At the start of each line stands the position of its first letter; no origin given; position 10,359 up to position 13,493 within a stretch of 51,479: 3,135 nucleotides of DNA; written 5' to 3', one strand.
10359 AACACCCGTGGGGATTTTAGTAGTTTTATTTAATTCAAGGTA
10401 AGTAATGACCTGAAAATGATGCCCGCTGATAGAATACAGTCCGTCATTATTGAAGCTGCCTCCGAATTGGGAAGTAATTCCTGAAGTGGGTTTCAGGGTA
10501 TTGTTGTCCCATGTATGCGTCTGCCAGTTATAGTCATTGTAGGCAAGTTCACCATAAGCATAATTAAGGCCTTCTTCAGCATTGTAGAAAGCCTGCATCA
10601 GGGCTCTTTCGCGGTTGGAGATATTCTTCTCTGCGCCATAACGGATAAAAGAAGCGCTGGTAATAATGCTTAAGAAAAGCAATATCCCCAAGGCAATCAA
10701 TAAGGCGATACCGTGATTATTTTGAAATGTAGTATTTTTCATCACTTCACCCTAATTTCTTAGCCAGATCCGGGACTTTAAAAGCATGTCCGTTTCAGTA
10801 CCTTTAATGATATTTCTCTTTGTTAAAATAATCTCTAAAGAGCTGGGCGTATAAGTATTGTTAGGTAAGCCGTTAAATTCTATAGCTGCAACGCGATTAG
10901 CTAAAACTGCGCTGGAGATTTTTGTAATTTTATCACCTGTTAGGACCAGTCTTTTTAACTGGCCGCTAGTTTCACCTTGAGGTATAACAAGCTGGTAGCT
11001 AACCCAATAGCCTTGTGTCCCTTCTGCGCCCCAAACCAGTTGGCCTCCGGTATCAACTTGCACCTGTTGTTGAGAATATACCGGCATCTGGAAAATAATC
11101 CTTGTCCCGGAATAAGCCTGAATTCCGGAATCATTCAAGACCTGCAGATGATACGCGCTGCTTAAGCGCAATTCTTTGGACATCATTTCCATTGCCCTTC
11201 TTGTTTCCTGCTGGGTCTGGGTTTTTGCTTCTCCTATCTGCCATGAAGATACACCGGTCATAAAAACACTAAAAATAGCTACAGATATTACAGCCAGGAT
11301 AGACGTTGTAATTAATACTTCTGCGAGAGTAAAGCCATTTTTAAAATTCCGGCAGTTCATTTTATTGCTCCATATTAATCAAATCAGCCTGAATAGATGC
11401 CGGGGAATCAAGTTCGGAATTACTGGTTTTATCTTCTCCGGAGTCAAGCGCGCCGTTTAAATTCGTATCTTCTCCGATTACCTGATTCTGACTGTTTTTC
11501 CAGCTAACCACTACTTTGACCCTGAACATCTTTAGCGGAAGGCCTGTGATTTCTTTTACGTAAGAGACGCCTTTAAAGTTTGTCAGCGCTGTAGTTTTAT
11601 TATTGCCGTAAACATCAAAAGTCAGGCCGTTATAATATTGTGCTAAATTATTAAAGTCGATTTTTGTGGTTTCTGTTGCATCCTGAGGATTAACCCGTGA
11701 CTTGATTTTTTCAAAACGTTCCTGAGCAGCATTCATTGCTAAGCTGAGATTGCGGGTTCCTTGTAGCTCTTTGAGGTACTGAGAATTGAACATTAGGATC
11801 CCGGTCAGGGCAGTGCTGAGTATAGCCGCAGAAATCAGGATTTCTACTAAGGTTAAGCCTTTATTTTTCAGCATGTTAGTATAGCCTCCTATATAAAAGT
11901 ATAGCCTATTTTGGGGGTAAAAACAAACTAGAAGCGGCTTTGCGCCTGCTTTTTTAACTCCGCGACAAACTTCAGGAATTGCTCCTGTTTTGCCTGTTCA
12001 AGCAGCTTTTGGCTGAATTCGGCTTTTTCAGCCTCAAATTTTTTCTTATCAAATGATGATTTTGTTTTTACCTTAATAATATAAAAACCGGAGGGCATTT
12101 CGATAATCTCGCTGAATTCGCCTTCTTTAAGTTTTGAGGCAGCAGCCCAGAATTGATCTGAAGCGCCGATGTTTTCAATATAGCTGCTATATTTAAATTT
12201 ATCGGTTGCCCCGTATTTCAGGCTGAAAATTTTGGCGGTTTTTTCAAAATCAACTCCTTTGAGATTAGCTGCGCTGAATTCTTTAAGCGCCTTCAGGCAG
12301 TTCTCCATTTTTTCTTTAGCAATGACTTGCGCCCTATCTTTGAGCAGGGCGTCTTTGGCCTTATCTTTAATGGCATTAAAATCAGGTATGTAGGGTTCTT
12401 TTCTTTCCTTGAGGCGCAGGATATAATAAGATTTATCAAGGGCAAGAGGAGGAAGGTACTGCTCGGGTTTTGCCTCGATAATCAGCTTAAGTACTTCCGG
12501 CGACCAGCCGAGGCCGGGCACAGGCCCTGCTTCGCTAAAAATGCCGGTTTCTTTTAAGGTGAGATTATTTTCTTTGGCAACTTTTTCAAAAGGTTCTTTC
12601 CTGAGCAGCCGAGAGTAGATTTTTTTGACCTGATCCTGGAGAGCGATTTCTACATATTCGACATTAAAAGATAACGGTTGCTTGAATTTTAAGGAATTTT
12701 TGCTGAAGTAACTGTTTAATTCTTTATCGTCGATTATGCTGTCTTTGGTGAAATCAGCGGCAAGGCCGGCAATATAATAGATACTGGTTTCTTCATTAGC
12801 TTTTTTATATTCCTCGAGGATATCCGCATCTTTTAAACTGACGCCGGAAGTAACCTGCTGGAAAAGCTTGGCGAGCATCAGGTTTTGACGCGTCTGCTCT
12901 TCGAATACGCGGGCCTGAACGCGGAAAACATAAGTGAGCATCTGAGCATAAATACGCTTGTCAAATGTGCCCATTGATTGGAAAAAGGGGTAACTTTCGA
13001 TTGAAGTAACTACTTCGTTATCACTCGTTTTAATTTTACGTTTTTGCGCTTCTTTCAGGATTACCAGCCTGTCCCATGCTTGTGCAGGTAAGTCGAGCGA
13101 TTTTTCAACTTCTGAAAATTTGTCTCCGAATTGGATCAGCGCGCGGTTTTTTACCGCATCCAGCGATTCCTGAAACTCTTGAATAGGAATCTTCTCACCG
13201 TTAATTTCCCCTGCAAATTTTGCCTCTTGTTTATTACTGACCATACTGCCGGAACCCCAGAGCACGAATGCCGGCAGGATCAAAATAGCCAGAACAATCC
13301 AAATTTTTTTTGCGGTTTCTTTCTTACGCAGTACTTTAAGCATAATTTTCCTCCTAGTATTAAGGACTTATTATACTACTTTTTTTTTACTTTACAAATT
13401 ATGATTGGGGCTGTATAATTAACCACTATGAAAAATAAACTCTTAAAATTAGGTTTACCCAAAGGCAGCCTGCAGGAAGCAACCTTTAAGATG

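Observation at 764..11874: Two tandem PilV/PilW/giant-PilX-like pilus-tip modules encoding three ~1000-aa tip paralogs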

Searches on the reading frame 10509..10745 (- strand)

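Call 24: search_protein_families(library=pfam, proteins=[window:10509-10745:-], max_evalue=10)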
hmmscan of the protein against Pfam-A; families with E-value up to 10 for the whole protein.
seq(79 aa): 2 families
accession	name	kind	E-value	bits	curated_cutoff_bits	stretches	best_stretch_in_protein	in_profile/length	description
PF21529.2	GLV1-2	-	0.038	15.3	28.1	1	15-73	1-59/69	Gloven 1/2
PF20485.3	DUF6724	-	0.22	11.8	27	1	7-27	11-31/64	Family of unknown function (DUF6724)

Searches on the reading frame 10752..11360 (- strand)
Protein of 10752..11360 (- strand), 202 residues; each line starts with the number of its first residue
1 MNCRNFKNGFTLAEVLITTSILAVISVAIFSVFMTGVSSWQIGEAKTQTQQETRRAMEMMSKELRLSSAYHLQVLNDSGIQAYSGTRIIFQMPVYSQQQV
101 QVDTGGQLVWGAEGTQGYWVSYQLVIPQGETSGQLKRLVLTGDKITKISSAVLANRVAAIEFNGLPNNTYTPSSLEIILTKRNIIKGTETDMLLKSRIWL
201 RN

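Call 3: search_protein_families(library=pfam, proteins=[window:10752-11360:-], max_evalue=1)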
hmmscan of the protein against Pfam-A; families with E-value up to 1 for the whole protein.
window:10752-11360:- (202 aa): 3 families
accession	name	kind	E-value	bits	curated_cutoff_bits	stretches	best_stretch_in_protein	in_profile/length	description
PF07963.17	N_methyl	-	0.00014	21.8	21.2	1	6-30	3-27/27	Prokaryotic N-terminal methylation motif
PF23924.1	DUF7263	-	0.081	13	27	1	22-121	10-113/222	Family of unknown function (DUF7263)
PF10144.15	SMP_2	-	0.088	12.9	28.9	1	19-56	12-49/159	Bacterial virulence factor haemolysin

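Call 4: search_protein_families(library=ncbifam, proteins=[window:10752-11360:-], max_evalue=1)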
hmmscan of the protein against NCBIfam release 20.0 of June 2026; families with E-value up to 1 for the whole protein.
window:10752-11360:- (202 aa): 12 families
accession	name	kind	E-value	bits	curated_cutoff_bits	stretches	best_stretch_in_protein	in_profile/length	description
TIGR01711.1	gspJ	equivalog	5e-08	33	64.85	1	9-66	2-59/192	type II secretion system minor pseudopilin GspJ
TIGR02599.1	TIGR02599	subfamily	3.5e-07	29.8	256.5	1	9-67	1-59/361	Verru_Chthon cassette protein C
TIGR02532.1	IV_pilin_GFxxxE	domain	0.00021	21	16.3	1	8-29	2-23/24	prepilin-type N-terminal cleavage/methylation domain-containing protein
NF041013.1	T4P_ComGE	equivalog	0.00023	21.2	49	1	7-63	3-59/83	competence type IV pilus minor pilin ComGE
NF038304.1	EPS_HpsC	equivalog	0.0023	17.6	200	1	5-65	18-78/318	hormogonium polysaccharide secretion pseudopilin HpsC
NF006453.0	PRK08808.1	equivalog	0.0035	16.4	295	1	6-77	5-74/211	type II secretion system protein J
NF041002.1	pilin_ComGF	equivalog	0.0056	16.9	80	1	8-71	2-62/139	competence type IV pilus minor pilin ComGF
NF007848.0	PRK10557.1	equivalog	0.0063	15.9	120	1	7-65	10-68/192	prepilin peptidase-dependent protein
NF007800.0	PRK10506.1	equivalog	0.008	16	158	1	5-62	6-56/163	prepilin peptidase-dependent protein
TIGR01707.1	gspI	equivalog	0.03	14.8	44.35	1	9-33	1-25/101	type II secretion system minor pseudopilin GspI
NF040982.1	ComGD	equivalog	0.067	13.6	70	1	7-36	1-29/139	competence type IV pilus minor pilin ComGD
TIGR02523.1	type_IV_pilV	equivalog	0.078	13.5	52.2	1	8-66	2-60/139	type IV pilus modification protein PilV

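Call 52: search_solved_structures(query=A8, max_evalue=1)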
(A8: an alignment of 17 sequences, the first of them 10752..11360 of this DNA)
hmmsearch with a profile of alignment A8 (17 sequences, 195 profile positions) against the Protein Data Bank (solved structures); distinct sequences matched with E-value up to 1: 18.
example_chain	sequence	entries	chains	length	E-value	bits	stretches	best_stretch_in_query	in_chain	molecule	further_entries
9egp_A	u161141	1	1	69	3.2e-05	26.8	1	4-51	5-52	Geopilin domain 1 protein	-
7tgg_A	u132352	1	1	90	0.00018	24.3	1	5-46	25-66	Geopilin domain 1 protein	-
9laa_A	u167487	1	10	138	0.00034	23.4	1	2-29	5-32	Type IV pilin protein PilA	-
2m7g_A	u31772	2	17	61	0.028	17.2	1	10-48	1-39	Geopilin domain 1 protein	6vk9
8tj2_C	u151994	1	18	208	0.048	16.4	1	10-49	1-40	Type IV major pilin protein PilA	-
5jbf_A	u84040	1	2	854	0.081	15.7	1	108-161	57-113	Inactive glucansucrase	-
5jbe_A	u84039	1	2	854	0.081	15.7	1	108-161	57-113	Inactive glucansucrase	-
5jbd_A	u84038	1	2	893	0.085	15.6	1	108-161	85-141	Inactive glucansucrase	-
8pfb_G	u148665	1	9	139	0.1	15.4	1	10-54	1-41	Type IV pilin PilE1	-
9lab_B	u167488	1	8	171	0.16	14.8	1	5-28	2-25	MSHA major pilin subunit MshA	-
8uhf_A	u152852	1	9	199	0.16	14.7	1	10-48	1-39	Toxin co-regulated pilin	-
5wda_A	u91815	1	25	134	0.18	14.6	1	10-39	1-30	General secretion pathway protein G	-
8p3b_A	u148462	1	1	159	0.19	14.5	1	10-33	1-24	Fimbrial protein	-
2hi2_A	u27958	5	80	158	0.21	14.4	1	10-33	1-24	Fimbrial protein | PilA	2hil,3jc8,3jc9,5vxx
1ay2_A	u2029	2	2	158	0.21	14.3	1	10-33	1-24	TYPE 4 PILIN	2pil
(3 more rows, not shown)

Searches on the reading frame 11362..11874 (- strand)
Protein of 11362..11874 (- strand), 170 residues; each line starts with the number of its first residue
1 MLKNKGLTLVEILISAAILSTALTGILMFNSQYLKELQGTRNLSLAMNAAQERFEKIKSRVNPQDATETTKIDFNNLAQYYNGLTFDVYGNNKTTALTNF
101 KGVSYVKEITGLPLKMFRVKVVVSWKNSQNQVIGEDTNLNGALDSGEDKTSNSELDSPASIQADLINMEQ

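Call 3: search_protein_families(library=pfam, proteins=[window:11362-11874:-], max_evalue=1)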
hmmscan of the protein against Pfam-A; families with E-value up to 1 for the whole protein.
window:11362-11874:- (170 aa): 2 families
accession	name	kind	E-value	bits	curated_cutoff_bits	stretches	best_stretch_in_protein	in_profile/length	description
PF07963.17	N_methyl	-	3.4e-05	23.7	21.2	1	1-27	1-27/27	Prokaryotic N-terminal methylation motif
PF13393.11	tRNA-synt_His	-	0.018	14.7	25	1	26-97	201-279/308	Histidyl-tRNA synthetase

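Call 4: search_protein_families(library=ncbifam, proteins=[window:11362-11874:-], max_evalue=1)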
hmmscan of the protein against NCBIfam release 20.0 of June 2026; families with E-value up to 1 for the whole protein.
window:11362-11874:- (170 aa): 13 families
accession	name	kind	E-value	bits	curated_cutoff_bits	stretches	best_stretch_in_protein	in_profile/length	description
TIGR01707.1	gspI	equivalog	2.3e-06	28.1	44.35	1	6-69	1-64/101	type II secretion system minor pseudopilin GspI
NF041013.1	T4P_ComGE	equivalog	1.2e-05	25.3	49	1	3-75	2-73/83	competence type IV pilus minor pilin ComGE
TIGR02532.1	IV_pilin_GFxxxE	domain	0.0031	17.3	16.3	1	5-26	2-23/24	prepilin-type N-terminal cleavage/methylation domain-containing protein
TIGR02523.1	type_IV_pilV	equivalog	0.008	16.7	52.2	1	5-91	2-87/139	type IV pilus modification protein PilV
TIGR02599.1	TIGR02599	subfamily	0.011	15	256.5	1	6-62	1-57/361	Verru_Chthon cassette protein C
TIGR00443.1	hisZ_biosyn_reg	equivalog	0.012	14.7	271.65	1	33-96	214-278/314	ATP phosphoribosyltransferase regulatory subunit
NF008941.0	PRK12292.2-4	equivalog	0.029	13.3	447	1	49-99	241-293/393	ATP phosphoribosyltransferase regulatory subunit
NF047828.1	T3SSXpsI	equivalog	0.059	13.4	150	1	5-96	2-90/132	type II secretion system protein XpsI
NF009086.0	PRK12421.1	equivalog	0.094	11.6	318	1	43-98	238-295/389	ATP phosphoribosyltransferase regulatory subunit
NF041775.1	typeIV_PilA_Myxo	equivalog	0.16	12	400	0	3-26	9-31/214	type IV pilin protein PilA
NF007848.0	PRK10557.1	equivalog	0.17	11.2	120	1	3-45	9-52/192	prepilin peptidase-dependent protein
NF040982.1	ComGD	equivalog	0.35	11.3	70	0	4-40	1-37/139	competence type IV pilus minor pilin ComGD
NF033880.1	Prli42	equivalog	0.89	9.4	27.5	0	14-29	15-30/31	stressosome-associated protein Prli42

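Call 51: search_solved_structures(query=A7, max_evalue=1)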
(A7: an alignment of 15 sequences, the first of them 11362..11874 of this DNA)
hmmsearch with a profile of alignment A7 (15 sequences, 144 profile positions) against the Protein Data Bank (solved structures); distinct sequences matched with E-value up to 1: 10.
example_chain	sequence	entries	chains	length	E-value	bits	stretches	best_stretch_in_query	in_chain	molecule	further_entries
9egp_A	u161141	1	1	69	0.007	19.6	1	2-40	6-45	Geopilin domain 1 protein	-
5g23_A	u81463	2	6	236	0.012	18.9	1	2-41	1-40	TYPE-IV LIKE PILIN TTHA1219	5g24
7tgg_A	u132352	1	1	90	0.019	18.2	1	3-43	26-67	Geopilin domain 1 protein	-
7mfm_A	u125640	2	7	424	0.17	15.1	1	22-77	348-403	Glutamate dehydrogenase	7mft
3k8z_A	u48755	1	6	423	0.18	15.1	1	22-77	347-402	NAD-specific glutamate dehydrogenase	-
9laa_A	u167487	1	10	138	0.21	14.8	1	2-30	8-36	Type IV pilin protein PilA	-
7nz7_A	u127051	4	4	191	0.26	14.5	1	34-113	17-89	tRNA-specific adenosine deaminase 2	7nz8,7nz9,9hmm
9lab_B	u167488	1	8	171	0.63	13.3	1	1-27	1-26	MSHA major pilin subunit MshA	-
3dh1_A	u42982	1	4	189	0.75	13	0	31-116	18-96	tRNA-specific adenosine deaminase 2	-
5zzk_A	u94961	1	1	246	0.93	12.7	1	9-92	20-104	Monofunctional glycosyltransferase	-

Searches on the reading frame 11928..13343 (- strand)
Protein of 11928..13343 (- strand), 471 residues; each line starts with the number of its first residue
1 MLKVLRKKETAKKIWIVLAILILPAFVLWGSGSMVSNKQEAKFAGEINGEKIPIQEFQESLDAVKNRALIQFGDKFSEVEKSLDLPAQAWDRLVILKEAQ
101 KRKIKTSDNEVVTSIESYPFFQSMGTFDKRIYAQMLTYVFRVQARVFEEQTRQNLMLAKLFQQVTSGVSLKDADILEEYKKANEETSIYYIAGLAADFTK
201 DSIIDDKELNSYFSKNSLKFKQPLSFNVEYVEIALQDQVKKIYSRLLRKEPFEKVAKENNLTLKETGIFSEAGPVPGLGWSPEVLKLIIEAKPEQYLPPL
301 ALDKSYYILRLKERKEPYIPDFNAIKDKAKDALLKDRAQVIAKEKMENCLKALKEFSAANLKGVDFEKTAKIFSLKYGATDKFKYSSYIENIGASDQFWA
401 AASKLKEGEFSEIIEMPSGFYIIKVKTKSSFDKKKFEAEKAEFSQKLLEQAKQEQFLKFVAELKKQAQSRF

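Call 3: search_protein_families(library=pfam, proteins=[window:11928-13343:-], max_evalue=1)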
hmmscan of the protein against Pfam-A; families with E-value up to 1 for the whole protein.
window:11928-13343:- (471 aa): 6 families
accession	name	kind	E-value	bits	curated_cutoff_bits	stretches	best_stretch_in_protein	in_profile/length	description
PF13624.11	SurA_N_3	-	2e-26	93.2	27.2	1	1-160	1-161/162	SurA-like N-terminal domain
PF13623.11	SurA_N_2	-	2.2e-23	83.2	28.5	1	10-136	7-145/145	SurA-like N-terminal domain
PF13145.12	Rotamase_2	-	5.3e-19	69.6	27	2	204-327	1-121/121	PPIC-type PPIASE domain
PF00639.27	Rotamase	-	1.7e-07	32.5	21.7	1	343-426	12-96/97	PPIC-type PPIASE domain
PF13616.12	Rotamase_3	-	8.3e-05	23.6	22.5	1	342-428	30-115/116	PPIC-type PPIASE domain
PF24550.1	LIS_MGM1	-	0.13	12.8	27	1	421-458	42-79/100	Dynamin-like GTPase MGM1-like, lipid interacting stalk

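Call 4: search_protein_families(library=ncbifam, proteins=[window:11928-13343:-], max_evalue=1)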
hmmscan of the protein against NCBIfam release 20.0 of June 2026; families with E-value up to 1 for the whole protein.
window:11928-13343:- (471 aa): 7 families
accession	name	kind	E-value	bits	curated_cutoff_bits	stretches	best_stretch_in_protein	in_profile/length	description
NF000809.0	PRK00059.1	equivalog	1.8e-27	96.6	303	3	195-354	165-327/336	peptidylprolyl isomerase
NF008054.0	PRK10788.1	equivalog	9.9e-22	77.4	493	2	1-242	1-247/626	peptidylprolyl isomerase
NF002846.0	PRK03095.1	equivalog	4.4e-05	23.1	361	1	345-463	141-253/287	peptidylprolyl isomerase PrsA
NF002827.0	PRK03002.1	equivalog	0.00016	20.8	343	1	361-449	158-244/285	peptidylprolyl isomerase PrsA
NF002824.0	PRK02998.1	subfamily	0.0063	15.9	360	1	324-459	117-252/283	peptidylprolyl isomerase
NF007048.0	PRK09501.1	equivalog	0.041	12.8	582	1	137-227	76-166/348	spermidine/putrescine ABC transporter substrate-binding protein PotD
TIGR04183.1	Por_Secre_tail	domain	0.08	12.9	23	1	405-436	38-69/72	T9SS type A sorting domain-containing protein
